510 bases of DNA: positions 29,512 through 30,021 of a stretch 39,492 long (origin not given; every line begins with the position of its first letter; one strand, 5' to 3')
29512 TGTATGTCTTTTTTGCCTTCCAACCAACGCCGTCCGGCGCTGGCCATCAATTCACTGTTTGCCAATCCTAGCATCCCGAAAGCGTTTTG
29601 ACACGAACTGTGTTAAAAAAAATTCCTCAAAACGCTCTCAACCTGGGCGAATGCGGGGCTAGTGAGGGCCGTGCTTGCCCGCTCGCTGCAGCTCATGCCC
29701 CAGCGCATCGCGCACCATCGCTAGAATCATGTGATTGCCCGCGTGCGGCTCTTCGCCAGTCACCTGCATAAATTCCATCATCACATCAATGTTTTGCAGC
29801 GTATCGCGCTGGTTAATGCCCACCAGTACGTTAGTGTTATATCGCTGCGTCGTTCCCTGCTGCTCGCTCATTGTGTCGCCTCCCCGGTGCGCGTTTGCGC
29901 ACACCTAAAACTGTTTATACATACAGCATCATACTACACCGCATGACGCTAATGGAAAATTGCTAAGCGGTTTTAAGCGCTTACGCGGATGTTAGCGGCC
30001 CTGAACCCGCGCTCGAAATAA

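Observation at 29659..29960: A single canonical SOS box gates a 70-aa orphan gene that reads into repA: candidate LexA-controlled antirepressor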

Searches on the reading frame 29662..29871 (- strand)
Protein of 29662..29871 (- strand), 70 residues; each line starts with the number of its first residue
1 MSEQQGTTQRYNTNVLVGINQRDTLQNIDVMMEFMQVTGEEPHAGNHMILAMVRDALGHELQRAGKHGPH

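Call 6: search_protein_families(library=pfam, proteins=[window:29662-29871:-], max_evalue=0.01)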
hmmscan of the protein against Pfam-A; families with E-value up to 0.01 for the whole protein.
window:29662-29871:- (70 aa): 0 families

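Call 7: search_protein_families(library=phrogs, proteins=[window:29662-29871:-], max_evalue=0.01)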
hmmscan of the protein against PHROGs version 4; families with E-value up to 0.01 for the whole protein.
window:29662-29871:- (70 aa): 0 families

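Call 10: find_homologous_proteins(query=window:29662-29871:-, max_evalue=0.01)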
Query window:29662-29871:- (70 aa): 6 proteins with E <= 0.01 among 6 candidates.
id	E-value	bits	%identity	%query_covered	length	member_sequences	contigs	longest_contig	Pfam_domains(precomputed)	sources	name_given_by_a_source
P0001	3.7e-39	149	99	100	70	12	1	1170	-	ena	-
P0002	1.5e-32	128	86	100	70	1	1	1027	-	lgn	-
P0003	6.1e-25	104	70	100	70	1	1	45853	-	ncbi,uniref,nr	ncbi:hypothetical protein K1Y77_17210 (plasmid) [Halomonas qaidamensis]|uniref:Uncharacterized prote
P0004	2.1e-24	102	71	99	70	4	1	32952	-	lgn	-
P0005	2.2e-24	102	98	71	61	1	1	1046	-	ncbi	-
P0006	1.3e-17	81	98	57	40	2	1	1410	-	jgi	-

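Call 11: search_dna_similar(query=window:29662-29871:-, collection=phages, mode=protein, max_evalue=1)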
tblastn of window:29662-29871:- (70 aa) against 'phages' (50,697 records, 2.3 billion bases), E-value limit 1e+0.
No match.

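Call 12: find_encoding_contigs(protein=P0003, flank=10000, max_places=3)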
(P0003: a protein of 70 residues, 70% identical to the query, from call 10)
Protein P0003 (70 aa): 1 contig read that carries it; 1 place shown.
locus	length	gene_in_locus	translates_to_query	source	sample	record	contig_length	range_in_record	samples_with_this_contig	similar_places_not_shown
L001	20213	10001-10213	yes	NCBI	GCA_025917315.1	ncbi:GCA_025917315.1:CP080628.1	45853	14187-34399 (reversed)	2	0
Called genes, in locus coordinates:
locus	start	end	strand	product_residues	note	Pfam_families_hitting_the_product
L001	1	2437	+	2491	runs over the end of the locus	PF00404:Dockerin_1 (faint), PF00036:EF-hand_1 (faint), PF13202:EF-hand_5 (faint), PF13405:EF-hand_6 (faint), PF13833:EF-hand_8 (faint), PF10591:SPARC_Ca_bdg (faint), PF13499:EF-hand_7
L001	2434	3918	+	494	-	-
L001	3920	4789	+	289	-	-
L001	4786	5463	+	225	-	PF11480:ImmE5 (faint)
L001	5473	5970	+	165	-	-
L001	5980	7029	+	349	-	-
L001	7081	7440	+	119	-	PF05635:23S_rRNA_IVP (weak), PF22296:bAvd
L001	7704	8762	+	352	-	PF00078:RVT_1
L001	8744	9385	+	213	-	PF14301:DUF4376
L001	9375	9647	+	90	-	-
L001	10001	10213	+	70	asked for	-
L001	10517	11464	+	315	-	-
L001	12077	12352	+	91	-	-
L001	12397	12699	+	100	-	-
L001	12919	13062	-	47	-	-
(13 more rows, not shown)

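Call 13: find_encoding_contigs(protein=P0004, flank=10000, max_places=3)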
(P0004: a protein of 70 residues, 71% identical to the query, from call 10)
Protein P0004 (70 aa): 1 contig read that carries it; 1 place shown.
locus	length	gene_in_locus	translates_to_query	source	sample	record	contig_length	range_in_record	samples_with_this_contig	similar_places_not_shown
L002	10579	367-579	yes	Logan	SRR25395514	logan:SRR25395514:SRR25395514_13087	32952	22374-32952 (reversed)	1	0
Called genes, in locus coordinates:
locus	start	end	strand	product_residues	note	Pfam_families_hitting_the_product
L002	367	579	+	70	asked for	-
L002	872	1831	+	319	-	-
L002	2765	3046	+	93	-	-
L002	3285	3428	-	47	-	-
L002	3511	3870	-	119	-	-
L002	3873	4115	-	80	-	-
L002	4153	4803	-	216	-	PF01656:CbiA, PF09140:MipZ (faint), PF10609:ParA (faint), PF13614:AAA_31 (faint)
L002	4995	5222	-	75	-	-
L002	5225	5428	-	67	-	-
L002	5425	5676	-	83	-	-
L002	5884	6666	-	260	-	PF10543:ORF6N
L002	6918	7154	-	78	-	-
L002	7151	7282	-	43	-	-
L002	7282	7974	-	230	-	-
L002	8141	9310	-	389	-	PF04381:RdgC, PF09397:FtsK_gamma (weak)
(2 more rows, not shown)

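Call 19: search_protein_families(library=ncbifam, proteins=[window:29662-29871:-], max_evalue=0.01)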
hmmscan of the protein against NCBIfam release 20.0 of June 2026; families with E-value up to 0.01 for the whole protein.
window:29662-29871:- (70 aa): 0 families

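Call 27: predict_structure(alignment_id=A2)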
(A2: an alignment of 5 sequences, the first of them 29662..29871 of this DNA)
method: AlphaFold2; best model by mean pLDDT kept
length: 70 residues; sequences in the alignment: 5
mean_pLDDT: 71.0   pTM: 0.53
mean pLDDT of the five models: 71.0, 70.3, 66.6, 66.4, 58.8
residues with pLDDT >= 90: 2; 70-90: 38; 50-70: 15; < 50: 15
segments of 3 or more residues with pLDDT < 50: 1-12, 68-70
pLDDT, mean of each block of 10 residues (from residue 1): 45 58 87 82 74 88 63
secondary structure, 60 per line:
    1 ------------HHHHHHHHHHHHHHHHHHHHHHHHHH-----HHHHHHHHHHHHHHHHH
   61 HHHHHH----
elements in order: H13-38 H44-66

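Call 38: fold_search(model_id=the predicted structure, library=pdb)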
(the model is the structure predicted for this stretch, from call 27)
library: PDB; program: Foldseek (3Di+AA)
matches with E <= 10: 90; with E <= 0.001: 0
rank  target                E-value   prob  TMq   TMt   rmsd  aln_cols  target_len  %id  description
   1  6dma_E                2.6e+00  0.80  0.70  0.69   2.4        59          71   14  DHD15_closed (released 2018-12-19)
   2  4zws_E                2.7e+00  0.69  0.69  0.52   3.3        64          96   14  Crystal Structure of the Bacteriophage T4 recombination mediator protein UvsY, Lattice Type III (released 2016-03-02)
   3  4pjw_A                3.3e+00  0.72  0.62  0.05   1.7        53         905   15  crystal structure of human Stromal Antigen 2 (SA2) in complex with Sister Chromatid Cohesion protein 1 (Scc1), with bo (released 2014-08-27)
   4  7zjs_A                3.5e+00  0.66  0.62  0.05   1.8        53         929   15  Structural basis of centromeric cohesion protection by SGO1 (released 2023-04-26)
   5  4zws_F                3.8e+00  0.57  0.67  0.52   3.2        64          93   14  Crystal Structure of the Bacteriophage T4 recombination mediator protein UvsY, Lattice Type III (released 2016-03-02)
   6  1bgf                  3.8e+00  0.44  0.56  0.34   3.1        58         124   17  STAT-4 N-DOMAIN (released 1998-09-16)
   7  6ygi_D                4.0e+00  0.38  0.53  0.26   4.6        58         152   22  Duck hepatitis B virus capsid Mutant R124E_delta78-122 (released 2020-09-02)
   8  6hk5_D                4.3e+00  0.63  0.63  0.69   2.9        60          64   15  X-ray structure of a truncated mutant of the metallochaperone CooJ with a high-affinity nickel-binding site (released 2019-03-27)
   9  6qnx_A                4.3e+00  0.54  0.61  0.05   2.3        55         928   14  Structure of the SA2/SCC1/CTCF complex (released 2020-01-22)
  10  4zws_D                4.3e+00  0.51  0.68  0.52   3.7        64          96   14  Crystal Structure of the Bacteriophage T4 recombination mediator protein UvsY, Lattice Type III (released 2016-03-02)
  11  6fel_A                4.8e+00  0.47  0.59  0.20   1.8        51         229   14  Structure of 14-3-3 gamma in complex with CaMKK2 14-3-3 binding motif Ser511 (released 2018-01-10)
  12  7zjs_C                5.2e+00  0.44  0.59  0.05   2.3        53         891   15  Structural basis of centromeric cohesion protection by SGO1 (released 2023-04-26)
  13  4nb5_A                5.2e+00  0.11  0.35  0.21   5.0        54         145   13  Crystal Structure of a transcriptional regulator (released 2014-04-23)
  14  5x11_D                5.2e+00  0.08  0.34  0.16  11.1        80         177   10  Crystal structure of Bacillus subtilis PadR in complex with operator DNA (released 2017-11-22)
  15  6wge_A                5.5e+00  0.35  0.67  0.14   3.2        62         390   10  Cryo-EM structure of human Cohesin-NIPBL-DNA complex without STAG1 (released 2020-05-20)
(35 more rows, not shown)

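Call 40: search_dna_similar(query=window:29662-29871:-, collection=plasmids, mode=protein, max_evalue=10, max_rows=40)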
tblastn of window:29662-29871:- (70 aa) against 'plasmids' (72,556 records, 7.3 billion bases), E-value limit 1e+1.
Records with a match: 3; places in all: 3; records where one place covers at least 80% of the query: 1.
Best place of each record, by identity: 60-80% 1; <60% 2.
By first word of the organism name: Halomonas 1; Streptomyces 1; Natrinema 1.
By predicted mobility (MOB-suite, as given by PLSDB): non-mobilizable 2; mobilizable 1.
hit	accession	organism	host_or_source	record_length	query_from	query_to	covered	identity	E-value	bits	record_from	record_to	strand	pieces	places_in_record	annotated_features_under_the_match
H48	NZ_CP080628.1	Halomonas qaidamensis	cell culture,Xiaochaidan Salt Lake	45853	1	70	100%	70.0%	4e-26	105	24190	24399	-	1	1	hypothetical protein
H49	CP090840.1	Streptomyces viridifaciens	Whole organism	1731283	20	68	70%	42.9%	4e+0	32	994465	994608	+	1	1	hypothetical protein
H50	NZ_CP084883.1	Natrinema zhouii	pure culture,Salt mine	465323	27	63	53%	35.1%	6e+0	31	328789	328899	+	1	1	LUD domain-containing protein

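Call 48: search_protein_representatives(alignment_id=A2)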
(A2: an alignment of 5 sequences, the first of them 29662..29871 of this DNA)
Query: 5 sequences, 70 profile positions. Proteins with E-value up to 0.001 (for the whole library): 3; up to 1e-10: 1; up to 1e-30: 1. The best 3 are listed.
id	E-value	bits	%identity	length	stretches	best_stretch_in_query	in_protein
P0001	6.9e-44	163.8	-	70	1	1-70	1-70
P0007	2.6e-10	56.2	-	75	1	7-66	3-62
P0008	1.2e-05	41.3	-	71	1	3-59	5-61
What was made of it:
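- Tried and rejected: Profile search of 1.84 billion representatives with the narrow Halomonas alignment gave only 3 hits (call 48).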

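Call 53: find_homologous_proteins(query=A4, max_evalue=0.001)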
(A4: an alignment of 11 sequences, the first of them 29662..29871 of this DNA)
Query A4 (11 sequences) (70 aa, profile of the alignment): 57 proteins with E <= 0.001 among 214 candidates.
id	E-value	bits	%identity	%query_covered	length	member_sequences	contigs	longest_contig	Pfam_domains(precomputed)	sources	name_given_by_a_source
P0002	1.6e-26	110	86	100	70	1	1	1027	-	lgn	-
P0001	3.2e-26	109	99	100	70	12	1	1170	-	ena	-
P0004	8.2e-26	107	71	99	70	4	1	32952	-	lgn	-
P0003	1.9e-25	106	70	100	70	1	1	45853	-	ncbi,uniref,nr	ncbi:hypothetical protein K1Y77_17210 (plasmid) [Halomonas qaidamensis]|uniref:Uncharacterized prote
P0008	5.0e-23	98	38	80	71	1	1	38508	-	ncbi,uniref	ncbi:hypothetical protein NFH98_20695 [Halomonas sp. H33-56]|uniref:hypothetical protein n=1 Tax=Hal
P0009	2.4e-21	93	28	63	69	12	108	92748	-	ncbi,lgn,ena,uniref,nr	ncbi:hypothetical protein H4G63_004513 [Salmonella enterica]|uniref:hypothetical protein n=1 Tax=Gam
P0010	1.5e-20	90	26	63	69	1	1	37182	-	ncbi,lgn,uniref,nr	ncbi:hypothetical protein [Citrobacter freundii]|uniref:hypothetical protein n=1 Tax=Citrobacter fre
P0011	2.1e-20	90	31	79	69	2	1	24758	-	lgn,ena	-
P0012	2.7e-20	90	34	76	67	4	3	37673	-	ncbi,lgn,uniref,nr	ncbi:hypothetical protein [Pseudomonas aeruginosa]|uniref:hypothetical protein n=1 Tax=Pseudomonas a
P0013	3.2e-20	89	-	-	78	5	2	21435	-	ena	-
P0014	5.1e-20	89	28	63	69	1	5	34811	-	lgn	-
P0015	1.3e-19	87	29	79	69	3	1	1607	-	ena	-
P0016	1.4e-19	87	28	79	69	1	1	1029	-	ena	-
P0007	1.4e-19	87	47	86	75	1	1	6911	-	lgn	-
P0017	2.3e-19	87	-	-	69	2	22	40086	-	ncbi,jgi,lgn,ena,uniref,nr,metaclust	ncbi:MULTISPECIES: hypothetical protein [Vibrio]|jgi:hypothetical protein|uniref:hypothetical protei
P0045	7.8e-14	69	23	63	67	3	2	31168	-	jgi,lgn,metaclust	metaclust:\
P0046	1.0e-13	69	48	94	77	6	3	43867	-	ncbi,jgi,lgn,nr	ncbi:MAG TPA: hypothetical protein DHW46_11840 [Halomonas sp.]|nr:hypothetical protein [Halomonas sp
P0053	1.1e-12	65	31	69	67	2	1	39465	-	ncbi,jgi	jgi:hypothetical protein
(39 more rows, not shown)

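Call 55: find_encoding_contigs(protein=P0008, flank=10000, max_places=1)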
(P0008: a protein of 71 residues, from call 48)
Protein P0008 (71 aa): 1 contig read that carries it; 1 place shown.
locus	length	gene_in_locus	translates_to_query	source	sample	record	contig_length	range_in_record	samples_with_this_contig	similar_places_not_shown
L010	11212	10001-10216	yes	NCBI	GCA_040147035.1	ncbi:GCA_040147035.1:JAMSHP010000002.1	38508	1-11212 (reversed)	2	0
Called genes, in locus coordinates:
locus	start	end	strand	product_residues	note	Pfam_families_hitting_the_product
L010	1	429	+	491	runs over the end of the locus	PF04984:Phage_sheath_1, PF17482:Phage_sheath_1C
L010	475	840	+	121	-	PF10618:Tail_tube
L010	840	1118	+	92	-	PF10109:Phage_TAC_7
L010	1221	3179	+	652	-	-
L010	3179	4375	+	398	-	PF07157:DNA_circ_N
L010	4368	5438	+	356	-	PF21683:GpP-like_1st, PF22255:Gp44-like_2nd, PF22630:NMB1110_3rd, PF21929:GpP_4th, PF22174:NMB1110-like_C (weak)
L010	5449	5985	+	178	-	PF06890:Phage_Mu_Gp45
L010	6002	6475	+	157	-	PF07409:GP46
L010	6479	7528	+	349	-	PF04865:Baseplate_J, PF26078:Baseplate_J_M, PF26079:Baseplate_J_C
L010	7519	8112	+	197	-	PF10076:Phage_Mu_Gp48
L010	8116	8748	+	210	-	PF21882:Gp53-like_C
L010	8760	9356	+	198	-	PF14301:DUF4376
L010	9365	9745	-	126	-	-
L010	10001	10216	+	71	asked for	-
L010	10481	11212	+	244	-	?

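Call 56: find_encoding_contigs(protein=P0046, flank=10000, max_places=1)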
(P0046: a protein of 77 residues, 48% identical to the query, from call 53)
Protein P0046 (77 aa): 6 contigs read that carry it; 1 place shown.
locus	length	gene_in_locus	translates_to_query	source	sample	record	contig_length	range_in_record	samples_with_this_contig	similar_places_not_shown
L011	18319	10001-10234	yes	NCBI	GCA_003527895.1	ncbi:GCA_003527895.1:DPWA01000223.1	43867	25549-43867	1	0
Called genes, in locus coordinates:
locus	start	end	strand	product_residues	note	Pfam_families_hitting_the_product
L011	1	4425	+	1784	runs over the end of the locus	-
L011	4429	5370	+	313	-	-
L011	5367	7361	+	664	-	-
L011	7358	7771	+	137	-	PF22296:bAvd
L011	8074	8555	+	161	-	PF00078:RVT_1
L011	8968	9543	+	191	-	PF14301:DUF4376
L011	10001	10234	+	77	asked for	-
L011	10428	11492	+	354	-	-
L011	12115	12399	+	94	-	-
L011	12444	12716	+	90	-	-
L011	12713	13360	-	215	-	PF00239:Resolvase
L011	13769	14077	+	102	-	PF08681:TacA1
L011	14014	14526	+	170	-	PF13673:Acetyltransf_10, PF13508:Acetyltransf_7 (weak)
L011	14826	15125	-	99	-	PF24720:DUF7673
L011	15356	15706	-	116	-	-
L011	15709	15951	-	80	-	-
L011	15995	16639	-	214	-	PF01656:CbiA, PF09140:MipZ (weak), PF10609:ParA (faint), PF13614:AAA_31 (faint)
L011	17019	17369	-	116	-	-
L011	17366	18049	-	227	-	-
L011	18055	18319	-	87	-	?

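Call 57: find_encoding_contigs(protein=P0009, flank=10000, max_places=2)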
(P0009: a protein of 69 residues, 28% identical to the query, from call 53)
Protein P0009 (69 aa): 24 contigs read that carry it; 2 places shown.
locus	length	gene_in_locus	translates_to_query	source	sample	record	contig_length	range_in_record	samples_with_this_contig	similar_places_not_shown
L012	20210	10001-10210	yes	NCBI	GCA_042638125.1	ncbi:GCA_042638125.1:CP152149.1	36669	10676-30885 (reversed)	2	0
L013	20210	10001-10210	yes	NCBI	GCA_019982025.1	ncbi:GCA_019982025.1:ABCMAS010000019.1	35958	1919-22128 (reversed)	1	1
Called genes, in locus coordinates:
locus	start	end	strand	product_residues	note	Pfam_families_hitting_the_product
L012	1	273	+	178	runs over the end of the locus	PF12571:Phage_tail_fib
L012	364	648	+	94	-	-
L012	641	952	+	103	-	-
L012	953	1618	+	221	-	-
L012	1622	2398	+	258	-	-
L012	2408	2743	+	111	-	PF16778:Phage_tail_APC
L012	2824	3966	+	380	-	PF22671:Gp18_domIII_N, PF04984:Phage_sheath_1, PF17482:Phage_sheath_1C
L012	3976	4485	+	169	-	PF04985:Phage_tube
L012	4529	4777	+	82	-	PF10109:Phage_TAC_7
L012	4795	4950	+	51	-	PF06528:Phage_P2_GpE (weak)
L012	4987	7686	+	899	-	PF10145:PhageMin_Tail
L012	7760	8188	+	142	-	PF06995:Phage_P2_GpU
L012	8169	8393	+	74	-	PF05489:Phage_tail_X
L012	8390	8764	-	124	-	-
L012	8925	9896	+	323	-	PF05954:Phage_GPD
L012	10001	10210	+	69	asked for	-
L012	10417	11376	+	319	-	-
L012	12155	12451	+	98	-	-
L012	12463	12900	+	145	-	-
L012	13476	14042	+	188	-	PF00440:TetR_N (faint), PF00239:Resolvase, PF01022:HTH_5 (faint), PF13565:HTH_32 (weak), PF02796:HTH_7, PF12840:HTH_20 (weak), PF13384:HTH_23 (weak)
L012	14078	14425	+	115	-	-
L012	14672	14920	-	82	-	-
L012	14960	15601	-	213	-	PF01656:CbiA, PF09140:MipZ (weak), PF10609:ParA, PF13614:AAA_31 (faint)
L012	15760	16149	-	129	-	-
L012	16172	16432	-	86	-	-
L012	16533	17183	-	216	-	PF01381:HTH_3, PF12844:HTH_19, PF13560:HTH_31, PF00717:Peptidase_S24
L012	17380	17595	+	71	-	-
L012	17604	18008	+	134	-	-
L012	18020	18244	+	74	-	-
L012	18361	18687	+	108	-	-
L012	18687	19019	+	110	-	-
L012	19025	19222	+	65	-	-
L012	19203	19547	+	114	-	-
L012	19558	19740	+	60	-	-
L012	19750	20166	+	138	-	PF24729:Acb2_Tad1_hairpin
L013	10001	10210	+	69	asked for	-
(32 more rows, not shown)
